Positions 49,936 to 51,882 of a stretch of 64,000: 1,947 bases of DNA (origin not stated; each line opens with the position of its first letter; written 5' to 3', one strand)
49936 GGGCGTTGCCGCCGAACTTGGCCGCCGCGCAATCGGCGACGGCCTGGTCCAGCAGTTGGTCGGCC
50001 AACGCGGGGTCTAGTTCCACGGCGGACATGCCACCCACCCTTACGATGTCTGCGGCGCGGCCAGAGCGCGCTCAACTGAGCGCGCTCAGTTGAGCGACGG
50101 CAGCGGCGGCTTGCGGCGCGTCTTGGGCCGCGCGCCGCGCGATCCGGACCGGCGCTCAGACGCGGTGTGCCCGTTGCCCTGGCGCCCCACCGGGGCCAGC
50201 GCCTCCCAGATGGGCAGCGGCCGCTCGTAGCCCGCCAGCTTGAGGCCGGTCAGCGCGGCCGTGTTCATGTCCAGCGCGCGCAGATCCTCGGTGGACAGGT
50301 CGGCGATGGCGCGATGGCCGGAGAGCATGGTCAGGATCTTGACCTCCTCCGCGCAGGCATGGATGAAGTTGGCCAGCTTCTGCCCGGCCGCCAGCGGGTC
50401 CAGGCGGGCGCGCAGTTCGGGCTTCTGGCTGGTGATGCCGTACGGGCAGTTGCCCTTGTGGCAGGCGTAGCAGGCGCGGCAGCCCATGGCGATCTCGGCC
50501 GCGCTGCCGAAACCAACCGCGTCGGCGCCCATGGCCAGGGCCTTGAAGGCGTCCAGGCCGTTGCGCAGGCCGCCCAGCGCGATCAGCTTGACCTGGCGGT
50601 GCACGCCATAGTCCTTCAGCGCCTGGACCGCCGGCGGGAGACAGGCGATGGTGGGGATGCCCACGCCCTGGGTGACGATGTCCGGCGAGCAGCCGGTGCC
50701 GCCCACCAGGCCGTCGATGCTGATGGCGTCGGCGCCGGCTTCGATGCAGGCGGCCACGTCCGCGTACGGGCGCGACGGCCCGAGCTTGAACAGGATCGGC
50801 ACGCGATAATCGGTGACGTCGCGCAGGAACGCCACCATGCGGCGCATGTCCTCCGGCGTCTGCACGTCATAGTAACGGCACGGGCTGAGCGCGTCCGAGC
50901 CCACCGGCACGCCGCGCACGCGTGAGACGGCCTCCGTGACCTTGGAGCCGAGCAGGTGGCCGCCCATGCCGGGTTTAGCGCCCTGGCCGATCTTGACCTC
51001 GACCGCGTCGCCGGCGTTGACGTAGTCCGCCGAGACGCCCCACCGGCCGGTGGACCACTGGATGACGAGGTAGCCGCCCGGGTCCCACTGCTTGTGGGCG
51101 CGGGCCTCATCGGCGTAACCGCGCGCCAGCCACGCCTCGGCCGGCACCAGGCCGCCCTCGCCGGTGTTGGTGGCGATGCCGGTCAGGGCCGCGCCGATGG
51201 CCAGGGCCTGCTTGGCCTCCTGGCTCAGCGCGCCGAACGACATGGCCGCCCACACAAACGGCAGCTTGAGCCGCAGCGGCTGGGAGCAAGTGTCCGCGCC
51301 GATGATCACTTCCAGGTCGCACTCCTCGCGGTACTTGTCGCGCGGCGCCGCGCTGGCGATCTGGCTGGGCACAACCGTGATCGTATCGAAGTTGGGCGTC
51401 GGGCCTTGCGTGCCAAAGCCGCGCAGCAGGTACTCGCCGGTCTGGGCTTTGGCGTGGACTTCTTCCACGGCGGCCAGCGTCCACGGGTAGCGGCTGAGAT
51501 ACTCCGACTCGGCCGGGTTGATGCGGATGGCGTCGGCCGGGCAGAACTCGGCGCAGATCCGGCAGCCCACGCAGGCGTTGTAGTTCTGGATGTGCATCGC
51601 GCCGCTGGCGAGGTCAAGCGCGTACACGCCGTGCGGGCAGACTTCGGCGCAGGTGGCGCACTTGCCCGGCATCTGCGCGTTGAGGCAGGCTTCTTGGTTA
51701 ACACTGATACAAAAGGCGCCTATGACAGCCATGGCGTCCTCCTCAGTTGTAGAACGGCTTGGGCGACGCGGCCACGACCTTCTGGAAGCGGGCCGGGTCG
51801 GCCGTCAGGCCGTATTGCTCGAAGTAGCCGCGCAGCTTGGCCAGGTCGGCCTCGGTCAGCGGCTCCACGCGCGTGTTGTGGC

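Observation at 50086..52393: GltS synthase-half genes with no amidotransferase or GltD, next to glutamate/glutamine genes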

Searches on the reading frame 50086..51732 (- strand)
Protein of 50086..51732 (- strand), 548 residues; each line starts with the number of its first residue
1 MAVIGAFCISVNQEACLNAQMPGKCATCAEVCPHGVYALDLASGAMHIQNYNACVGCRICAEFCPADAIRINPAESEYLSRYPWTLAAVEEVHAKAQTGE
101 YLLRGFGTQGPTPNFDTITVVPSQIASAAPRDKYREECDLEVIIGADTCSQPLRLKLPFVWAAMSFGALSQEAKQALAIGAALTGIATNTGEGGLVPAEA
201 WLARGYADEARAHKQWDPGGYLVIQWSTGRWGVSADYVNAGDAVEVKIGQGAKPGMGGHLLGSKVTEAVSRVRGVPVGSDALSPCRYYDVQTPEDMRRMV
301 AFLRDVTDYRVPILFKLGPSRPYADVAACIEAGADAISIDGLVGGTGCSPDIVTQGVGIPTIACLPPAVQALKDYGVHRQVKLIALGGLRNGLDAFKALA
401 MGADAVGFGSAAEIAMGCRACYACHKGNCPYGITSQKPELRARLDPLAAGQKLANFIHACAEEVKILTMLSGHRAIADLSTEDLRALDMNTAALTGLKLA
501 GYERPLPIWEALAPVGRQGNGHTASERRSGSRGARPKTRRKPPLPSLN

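Call 5: search_protein_families(library=pfam, proteins=[window:50086-51732:-], max_evalue=0.001)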
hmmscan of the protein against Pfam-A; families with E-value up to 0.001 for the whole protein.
window:50086-51732:- (548 aa): 10 families
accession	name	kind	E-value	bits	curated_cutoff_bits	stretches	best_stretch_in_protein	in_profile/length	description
PF01645.23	Glu_synthase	-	4.2e-105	352.4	20.4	1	142-472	51-367/369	Conserved region in glutamate synthase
PF01070.24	FMN_dh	-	1.3e-08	34.7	24.9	1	324-415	230-308/350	FMN-dependent dehydrogenase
PF00478.31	IMPDH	-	1.3e-08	34.6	25.6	1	325-411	158-238/345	IMP dehydrogenase / GMP reductase domain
PF13187.11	Fer4_9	-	1.4e-07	31.8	27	1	24-69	4-52/52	4Fe-4S dicluster domain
PF14697.11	Fer4_21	-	1.6e-06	28.6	35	1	24-70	10-58/59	4Fe-4S dicluster domain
PF12838.12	Fer4_7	-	2.3e-06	28.4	27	0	54-76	2-24/52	4Fe-4S dicluster domain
PF00037.32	Fer4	-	7.7e-06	25.9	21.1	1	50-70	4-24/24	4Fe-4S binding domain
PF12837.12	Fer4_6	-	5.7e-05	23.3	25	0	50-69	5-24/24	4Fe-4S binding domain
PF13237.11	Fer4_10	-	0.0005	20.4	25.5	0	24-65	11-53/53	4Fe-4S dicluster domain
PF13183.11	Fer4_8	-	0.00079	20.4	27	0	49-66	49-66/68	4Fe-4S dicluster domain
